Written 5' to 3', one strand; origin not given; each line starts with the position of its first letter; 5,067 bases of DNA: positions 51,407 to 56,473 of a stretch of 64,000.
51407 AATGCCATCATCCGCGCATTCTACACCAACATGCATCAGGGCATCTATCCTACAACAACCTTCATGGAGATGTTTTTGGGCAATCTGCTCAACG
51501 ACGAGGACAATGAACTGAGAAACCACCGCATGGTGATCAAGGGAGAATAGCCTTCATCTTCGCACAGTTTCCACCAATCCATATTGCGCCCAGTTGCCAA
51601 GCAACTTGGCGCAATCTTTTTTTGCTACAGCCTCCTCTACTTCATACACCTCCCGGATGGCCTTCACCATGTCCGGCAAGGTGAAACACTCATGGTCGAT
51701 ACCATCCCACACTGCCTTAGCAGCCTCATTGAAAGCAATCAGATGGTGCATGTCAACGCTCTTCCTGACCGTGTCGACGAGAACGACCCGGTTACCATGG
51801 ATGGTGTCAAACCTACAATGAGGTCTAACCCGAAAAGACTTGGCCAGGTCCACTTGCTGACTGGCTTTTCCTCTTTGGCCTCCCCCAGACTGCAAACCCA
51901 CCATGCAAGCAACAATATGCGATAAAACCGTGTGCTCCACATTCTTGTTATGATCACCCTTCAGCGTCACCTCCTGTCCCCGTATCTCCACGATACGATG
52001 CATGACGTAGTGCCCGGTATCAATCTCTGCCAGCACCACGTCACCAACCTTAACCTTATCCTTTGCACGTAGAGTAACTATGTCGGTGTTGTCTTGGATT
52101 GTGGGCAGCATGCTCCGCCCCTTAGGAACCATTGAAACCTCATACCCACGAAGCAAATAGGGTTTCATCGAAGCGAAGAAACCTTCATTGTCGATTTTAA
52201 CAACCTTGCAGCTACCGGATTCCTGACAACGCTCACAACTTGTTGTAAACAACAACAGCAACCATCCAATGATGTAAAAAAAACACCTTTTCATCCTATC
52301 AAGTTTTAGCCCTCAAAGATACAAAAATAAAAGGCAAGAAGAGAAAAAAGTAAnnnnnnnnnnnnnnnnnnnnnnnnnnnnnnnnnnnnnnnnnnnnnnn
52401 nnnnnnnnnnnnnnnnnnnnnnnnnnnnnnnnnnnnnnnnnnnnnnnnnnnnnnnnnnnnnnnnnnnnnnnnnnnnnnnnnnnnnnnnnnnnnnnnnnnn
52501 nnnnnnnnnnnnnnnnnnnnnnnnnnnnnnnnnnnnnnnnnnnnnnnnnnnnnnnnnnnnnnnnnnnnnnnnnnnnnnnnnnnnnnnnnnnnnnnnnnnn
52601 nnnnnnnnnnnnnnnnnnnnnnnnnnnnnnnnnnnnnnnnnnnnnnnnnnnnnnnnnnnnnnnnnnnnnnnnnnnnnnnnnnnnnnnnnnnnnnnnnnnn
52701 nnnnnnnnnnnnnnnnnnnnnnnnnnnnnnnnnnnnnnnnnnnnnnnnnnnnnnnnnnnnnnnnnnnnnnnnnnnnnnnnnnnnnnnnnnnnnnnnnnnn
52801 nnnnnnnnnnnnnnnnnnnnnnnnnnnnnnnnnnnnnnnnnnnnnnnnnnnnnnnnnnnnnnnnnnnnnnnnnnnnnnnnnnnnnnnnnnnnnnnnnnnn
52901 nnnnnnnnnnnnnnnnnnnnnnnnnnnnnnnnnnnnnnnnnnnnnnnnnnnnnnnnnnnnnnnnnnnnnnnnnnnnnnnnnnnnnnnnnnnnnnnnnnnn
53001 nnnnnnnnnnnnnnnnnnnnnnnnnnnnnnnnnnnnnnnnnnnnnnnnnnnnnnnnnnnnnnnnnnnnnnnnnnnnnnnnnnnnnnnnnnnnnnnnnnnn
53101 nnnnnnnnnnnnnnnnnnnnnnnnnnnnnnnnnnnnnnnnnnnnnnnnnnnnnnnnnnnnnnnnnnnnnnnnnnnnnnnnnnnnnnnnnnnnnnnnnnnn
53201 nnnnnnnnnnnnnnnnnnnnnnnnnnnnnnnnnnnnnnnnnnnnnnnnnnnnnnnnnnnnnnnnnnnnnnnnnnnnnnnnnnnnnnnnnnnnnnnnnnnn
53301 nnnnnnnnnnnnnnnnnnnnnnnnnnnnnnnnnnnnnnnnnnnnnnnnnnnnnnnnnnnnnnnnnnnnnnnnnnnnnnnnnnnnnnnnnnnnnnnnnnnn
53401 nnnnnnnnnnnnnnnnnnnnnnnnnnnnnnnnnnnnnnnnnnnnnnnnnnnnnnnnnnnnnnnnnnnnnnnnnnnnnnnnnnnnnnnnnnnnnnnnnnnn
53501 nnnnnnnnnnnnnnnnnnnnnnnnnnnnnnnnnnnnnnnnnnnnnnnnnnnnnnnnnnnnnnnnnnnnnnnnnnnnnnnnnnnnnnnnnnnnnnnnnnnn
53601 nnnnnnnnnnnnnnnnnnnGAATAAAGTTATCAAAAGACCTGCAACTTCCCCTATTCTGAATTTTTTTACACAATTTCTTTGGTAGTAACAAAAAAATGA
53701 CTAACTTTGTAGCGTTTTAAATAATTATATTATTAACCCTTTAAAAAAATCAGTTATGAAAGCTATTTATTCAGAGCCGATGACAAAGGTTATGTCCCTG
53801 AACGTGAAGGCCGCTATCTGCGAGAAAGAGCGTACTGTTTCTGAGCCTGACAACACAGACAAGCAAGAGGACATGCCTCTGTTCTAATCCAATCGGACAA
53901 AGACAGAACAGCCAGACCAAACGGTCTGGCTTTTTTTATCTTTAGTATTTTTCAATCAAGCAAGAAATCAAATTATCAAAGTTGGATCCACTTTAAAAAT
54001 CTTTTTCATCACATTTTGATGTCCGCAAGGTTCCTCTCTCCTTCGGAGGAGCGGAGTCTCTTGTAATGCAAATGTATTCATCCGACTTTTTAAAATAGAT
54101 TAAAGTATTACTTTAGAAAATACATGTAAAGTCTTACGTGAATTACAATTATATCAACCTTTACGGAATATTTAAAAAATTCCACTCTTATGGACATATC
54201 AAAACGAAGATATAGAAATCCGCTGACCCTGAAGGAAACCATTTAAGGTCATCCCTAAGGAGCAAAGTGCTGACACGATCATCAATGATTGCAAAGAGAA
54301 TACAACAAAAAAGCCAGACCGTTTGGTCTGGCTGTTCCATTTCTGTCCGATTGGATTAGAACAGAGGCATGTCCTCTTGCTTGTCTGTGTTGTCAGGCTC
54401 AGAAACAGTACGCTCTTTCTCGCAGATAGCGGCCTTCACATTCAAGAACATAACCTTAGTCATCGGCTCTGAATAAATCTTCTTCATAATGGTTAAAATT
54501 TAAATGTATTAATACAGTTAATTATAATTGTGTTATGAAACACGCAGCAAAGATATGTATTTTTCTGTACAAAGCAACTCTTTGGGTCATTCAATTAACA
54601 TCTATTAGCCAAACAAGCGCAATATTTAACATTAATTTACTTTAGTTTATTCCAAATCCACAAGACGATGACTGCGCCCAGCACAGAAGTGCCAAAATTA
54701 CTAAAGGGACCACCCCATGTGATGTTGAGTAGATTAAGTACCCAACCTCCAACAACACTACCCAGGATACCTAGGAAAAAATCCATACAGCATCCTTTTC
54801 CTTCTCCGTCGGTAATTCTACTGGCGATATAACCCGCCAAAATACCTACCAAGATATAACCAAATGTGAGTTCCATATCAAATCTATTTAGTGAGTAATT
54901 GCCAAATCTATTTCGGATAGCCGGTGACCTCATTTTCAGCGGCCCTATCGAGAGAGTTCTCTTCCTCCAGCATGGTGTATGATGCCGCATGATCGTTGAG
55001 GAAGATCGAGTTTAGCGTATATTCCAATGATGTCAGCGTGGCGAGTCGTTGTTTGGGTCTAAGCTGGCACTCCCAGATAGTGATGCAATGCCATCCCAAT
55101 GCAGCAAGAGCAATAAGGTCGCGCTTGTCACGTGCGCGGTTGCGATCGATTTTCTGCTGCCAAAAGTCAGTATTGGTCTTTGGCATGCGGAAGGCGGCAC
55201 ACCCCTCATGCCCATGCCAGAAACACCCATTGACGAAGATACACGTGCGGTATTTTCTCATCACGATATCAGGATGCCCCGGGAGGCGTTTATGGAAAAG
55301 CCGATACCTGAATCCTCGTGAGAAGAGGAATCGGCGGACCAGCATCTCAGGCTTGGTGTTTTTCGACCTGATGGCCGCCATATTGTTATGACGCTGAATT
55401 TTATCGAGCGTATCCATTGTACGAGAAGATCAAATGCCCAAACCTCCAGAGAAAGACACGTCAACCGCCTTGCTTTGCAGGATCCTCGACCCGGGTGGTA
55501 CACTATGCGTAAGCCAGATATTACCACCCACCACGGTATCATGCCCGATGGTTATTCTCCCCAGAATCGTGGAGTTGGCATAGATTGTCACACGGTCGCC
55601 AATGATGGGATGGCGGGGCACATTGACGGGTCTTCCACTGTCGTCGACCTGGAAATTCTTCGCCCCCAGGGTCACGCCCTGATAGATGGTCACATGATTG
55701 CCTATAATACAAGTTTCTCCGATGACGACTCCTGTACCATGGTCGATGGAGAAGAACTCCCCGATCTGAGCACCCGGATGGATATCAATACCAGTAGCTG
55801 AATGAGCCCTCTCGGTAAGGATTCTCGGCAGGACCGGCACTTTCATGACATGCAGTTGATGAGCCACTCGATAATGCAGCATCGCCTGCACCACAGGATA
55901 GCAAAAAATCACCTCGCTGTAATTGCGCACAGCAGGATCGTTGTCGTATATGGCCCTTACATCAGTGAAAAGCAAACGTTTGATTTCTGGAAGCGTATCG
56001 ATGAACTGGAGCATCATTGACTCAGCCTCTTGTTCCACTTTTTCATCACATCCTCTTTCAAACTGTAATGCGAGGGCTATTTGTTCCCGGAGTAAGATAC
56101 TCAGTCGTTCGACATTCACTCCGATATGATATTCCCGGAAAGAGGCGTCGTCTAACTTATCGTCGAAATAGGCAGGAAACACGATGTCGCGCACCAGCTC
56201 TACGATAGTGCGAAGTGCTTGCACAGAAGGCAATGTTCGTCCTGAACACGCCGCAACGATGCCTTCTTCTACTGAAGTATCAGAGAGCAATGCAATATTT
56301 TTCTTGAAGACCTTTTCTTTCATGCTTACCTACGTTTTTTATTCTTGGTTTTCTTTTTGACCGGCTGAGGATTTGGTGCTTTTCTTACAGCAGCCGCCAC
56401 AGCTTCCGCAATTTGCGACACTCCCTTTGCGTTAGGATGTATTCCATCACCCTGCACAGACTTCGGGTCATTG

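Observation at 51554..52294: Rosetta-stone fusion of an ER/archaeal-type (Ser/His) signal-peptidase domain with a PqqD/RRE-like domain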

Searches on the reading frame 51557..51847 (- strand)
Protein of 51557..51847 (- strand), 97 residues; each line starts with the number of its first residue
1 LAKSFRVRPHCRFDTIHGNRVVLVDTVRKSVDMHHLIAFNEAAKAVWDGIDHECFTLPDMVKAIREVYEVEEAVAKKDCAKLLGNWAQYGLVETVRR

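Call 92: search_solved_structures(query=A5, max_evalue=1, show_alignments=3)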
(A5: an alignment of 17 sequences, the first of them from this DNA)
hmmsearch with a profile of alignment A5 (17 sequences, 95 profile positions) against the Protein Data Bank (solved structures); distinct sequences matched with E-value up to 1: 7.
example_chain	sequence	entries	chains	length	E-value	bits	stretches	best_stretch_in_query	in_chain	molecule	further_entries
6jx3_B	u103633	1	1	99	6.6e-07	32.4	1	36-90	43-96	TfuB1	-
5v1u_A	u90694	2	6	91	0.00043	23.4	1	38-92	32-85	TbiB1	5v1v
9x90_B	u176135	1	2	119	0.00057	23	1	19-92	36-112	Lasso peptide biosynthesis PqqD family chaperone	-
9x8z_B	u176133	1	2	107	0.017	18.2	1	35-93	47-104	PqqD family protein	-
5sxy_A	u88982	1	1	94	0.11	15.7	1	34-92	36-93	Bifunctional coenzyme PQQ synthesis protein C/D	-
1kcf_A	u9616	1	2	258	0.26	14.5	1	19-62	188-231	HYPOTHETICAL 30.2 KD PROTEIN C25G10.02 IN CHROMOSOME I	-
4nar_A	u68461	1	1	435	0.59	13.3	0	37-59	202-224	Putative uronate isomerase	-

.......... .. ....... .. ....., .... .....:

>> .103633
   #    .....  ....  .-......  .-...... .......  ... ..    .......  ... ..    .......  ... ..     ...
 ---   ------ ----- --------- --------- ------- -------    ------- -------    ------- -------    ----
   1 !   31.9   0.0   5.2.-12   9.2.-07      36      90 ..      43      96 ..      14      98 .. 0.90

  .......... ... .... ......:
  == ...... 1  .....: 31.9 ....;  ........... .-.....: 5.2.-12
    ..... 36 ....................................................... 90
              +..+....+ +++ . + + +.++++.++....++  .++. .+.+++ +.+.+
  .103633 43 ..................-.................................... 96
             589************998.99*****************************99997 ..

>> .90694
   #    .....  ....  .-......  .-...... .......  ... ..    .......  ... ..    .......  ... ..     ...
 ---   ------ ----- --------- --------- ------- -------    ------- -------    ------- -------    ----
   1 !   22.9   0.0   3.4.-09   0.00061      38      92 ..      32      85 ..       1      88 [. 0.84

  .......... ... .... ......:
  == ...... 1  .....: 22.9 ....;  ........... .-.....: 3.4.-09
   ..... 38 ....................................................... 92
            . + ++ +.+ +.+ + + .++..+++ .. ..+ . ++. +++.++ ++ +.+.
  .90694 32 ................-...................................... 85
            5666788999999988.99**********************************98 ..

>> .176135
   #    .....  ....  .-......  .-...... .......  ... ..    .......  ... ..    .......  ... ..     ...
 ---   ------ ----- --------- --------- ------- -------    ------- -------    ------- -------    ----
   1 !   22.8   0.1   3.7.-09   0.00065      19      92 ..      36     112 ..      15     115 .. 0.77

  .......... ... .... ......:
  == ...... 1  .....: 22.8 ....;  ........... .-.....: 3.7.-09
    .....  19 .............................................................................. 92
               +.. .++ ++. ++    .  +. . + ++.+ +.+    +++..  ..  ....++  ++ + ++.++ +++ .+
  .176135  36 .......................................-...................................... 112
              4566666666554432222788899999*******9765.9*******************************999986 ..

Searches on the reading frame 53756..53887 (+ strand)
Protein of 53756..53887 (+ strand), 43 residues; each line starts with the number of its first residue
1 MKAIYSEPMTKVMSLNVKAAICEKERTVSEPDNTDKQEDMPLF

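Call 6: search_protein_families(library=pfam, proteins=[window:53756-53887:+], max_evalue=0.01)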
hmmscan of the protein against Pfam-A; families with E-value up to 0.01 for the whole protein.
window:53756-53887:+ (43 aa): 0 families

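Call 53: search_protein_families(library=ncbifam, proteins=[window:53756-53884:+], max_evalue=10)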
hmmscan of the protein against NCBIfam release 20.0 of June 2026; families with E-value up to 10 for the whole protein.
seq(43 aa): 0 families

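Call 54: find_homologous_proteins(query=window:53756-53884:+, max_evalue=10)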
Query seq(43 aa) (43 aa): 1 proteins with E <= 10 among 1 candidates.
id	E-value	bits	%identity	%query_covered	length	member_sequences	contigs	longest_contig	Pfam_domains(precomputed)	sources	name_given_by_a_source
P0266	2.1e-19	84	98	100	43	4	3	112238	-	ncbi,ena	-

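Call 70: find_related_loci(query=A4, collection=metagenome_contigs, flank=5000)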
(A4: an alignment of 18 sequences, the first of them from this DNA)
Query A4 (43 aa) in metagenome_contigs; peptide patterns used: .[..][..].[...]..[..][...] (x = any residue, [..] = any of these).
86 stretches matched a pattern; 20 encode a relative of the query (tblastn E <= 1e-3); 20 distinct loci.
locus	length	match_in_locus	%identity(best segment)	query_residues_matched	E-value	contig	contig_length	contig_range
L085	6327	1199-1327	98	1-43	6e-25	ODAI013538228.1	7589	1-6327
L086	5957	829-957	81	1-43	1e-19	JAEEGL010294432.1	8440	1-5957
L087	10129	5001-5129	66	1-43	4e-12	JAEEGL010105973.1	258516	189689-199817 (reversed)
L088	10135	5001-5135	59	1-43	4e-10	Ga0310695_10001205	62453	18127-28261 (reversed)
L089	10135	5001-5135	51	1-43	5e-10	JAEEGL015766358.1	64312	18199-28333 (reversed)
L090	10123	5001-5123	51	1-43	5e-10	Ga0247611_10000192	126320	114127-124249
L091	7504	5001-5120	49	1-43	9e-10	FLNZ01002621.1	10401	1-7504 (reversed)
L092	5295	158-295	52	1-43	2e-9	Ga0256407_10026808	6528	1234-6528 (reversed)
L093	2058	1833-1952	47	1-43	1e-8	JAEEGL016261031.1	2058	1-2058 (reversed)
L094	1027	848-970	46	4-43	4e-8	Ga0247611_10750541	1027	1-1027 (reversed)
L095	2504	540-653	56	4-43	7e-8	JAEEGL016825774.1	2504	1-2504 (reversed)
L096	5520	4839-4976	48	1-43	1e-7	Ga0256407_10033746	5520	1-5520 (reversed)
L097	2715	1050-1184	42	1-43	8e-8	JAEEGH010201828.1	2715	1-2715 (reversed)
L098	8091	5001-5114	56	4-43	1e-7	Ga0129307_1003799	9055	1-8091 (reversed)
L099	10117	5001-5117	45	4-43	2e-7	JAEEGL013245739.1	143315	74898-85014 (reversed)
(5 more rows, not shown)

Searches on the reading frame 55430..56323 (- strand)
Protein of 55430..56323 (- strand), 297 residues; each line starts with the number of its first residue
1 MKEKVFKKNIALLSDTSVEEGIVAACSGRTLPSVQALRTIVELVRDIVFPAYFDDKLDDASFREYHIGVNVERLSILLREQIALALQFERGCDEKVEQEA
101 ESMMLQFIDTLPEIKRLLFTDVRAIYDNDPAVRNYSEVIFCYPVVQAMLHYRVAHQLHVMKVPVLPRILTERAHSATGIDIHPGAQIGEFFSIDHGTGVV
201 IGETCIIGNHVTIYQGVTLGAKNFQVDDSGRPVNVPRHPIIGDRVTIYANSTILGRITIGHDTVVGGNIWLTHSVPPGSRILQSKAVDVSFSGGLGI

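Call 6: search_protein_families(library=pfam, proteins=[window:55430-56323:-], max_evalue=0.01)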
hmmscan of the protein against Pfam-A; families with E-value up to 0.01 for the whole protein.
window:55430-56323:- (297 aa): 4 families
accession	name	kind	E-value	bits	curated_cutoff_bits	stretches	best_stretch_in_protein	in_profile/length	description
PF00132.30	Hexapep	-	6.2e-10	38.8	27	2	238-268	1-31/36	Bacterial transferase hexapeptide (six repeats)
PF25084.1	LbH_EIF2B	-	9.3e-05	22.8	54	1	181-269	18-103/105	EIF2B subunit epsilon LbH domain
PF14602.12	Hexapep_2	-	0.0003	20.9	27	0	240-272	3-33/34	Hexapeptide repeat of succinyl-transferase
PF06426.19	SATase_N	-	0.00098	19.9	21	1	96-140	51-95/105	Serine acetyltransferase, N-terminal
